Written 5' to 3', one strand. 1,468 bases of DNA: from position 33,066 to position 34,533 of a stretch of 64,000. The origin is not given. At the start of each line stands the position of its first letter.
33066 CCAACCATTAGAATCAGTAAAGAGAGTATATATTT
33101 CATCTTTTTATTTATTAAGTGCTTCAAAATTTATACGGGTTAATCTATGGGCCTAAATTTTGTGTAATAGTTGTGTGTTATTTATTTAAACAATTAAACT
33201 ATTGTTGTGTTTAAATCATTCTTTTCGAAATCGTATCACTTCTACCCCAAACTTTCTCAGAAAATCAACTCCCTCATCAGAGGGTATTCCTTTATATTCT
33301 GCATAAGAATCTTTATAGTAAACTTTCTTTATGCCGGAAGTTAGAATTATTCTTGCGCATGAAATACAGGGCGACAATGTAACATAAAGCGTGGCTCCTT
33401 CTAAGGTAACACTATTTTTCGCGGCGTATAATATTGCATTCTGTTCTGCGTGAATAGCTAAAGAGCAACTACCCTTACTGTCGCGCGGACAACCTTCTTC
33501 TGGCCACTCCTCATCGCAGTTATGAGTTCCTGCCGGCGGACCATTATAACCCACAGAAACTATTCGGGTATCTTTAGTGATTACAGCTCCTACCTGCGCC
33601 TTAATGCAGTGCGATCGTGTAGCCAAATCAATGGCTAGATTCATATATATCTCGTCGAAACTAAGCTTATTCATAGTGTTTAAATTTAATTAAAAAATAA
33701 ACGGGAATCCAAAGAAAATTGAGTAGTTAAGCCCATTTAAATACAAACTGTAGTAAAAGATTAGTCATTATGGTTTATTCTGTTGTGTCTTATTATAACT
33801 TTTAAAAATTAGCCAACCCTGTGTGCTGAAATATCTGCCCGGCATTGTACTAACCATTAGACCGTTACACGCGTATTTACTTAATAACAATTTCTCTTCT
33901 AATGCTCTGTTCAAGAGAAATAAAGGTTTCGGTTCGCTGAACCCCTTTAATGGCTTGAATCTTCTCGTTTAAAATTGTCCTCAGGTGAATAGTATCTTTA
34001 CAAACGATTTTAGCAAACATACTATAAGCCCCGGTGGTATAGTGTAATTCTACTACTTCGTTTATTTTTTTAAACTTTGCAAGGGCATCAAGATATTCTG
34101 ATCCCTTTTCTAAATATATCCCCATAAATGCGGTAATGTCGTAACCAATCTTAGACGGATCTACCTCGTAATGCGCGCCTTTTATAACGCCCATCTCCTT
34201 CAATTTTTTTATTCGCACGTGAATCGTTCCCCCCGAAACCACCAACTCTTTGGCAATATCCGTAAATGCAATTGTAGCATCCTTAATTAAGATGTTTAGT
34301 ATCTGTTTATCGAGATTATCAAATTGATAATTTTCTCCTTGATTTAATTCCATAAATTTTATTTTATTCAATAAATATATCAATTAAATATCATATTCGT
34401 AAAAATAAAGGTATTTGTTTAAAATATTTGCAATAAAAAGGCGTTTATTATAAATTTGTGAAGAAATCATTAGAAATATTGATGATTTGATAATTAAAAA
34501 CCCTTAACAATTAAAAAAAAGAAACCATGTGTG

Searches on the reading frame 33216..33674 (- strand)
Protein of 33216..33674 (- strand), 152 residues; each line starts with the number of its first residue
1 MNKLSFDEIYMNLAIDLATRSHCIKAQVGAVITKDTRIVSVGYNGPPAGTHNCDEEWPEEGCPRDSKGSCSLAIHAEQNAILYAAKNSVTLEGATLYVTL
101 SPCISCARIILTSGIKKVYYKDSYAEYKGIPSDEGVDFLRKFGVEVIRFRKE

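Call 21: search_protein_families(library=pfam, proteins=[window:33216-33674:-], max_evalue=0.00001)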
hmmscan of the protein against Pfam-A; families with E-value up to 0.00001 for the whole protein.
window:33216-33674:- (152 aa): 2 families
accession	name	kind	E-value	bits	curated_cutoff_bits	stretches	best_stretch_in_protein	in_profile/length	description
PF00383.29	dCMP_cyt_deam_1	-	9.2e-26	90.2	25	1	6-120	3-100/102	Cytidine and deoxycytidylate deaminase zinc-binding region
PF14437.12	MafB19-deam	-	5.5e-17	62.4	27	1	8-124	5-103/142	MafB19-like deaminase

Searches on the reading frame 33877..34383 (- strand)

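Call 21: search_protein_families(library=pfam, proteins=[window:33877-34383:-], max_evalue=0.00001)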
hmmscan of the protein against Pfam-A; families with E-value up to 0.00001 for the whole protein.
window:33877-34383:- (168 aa): 3 families
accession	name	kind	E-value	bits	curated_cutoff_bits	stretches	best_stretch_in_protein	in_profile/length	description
PF01037.27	AsnC_trans_reg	-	2.9e-17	62.8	25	1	88-159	2-73/73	Lrp/AsnC ligand binding domain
PF13412.12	HTH_24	-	4.5e-13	49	21.9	1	22-68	2-48/48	Winged helix-turn-helix DNA-binding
PF13404.12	HTH_AsnC-type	-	7e-12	45.4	27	1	22-62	2-42/42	AsnC-type helix-turn-helix domain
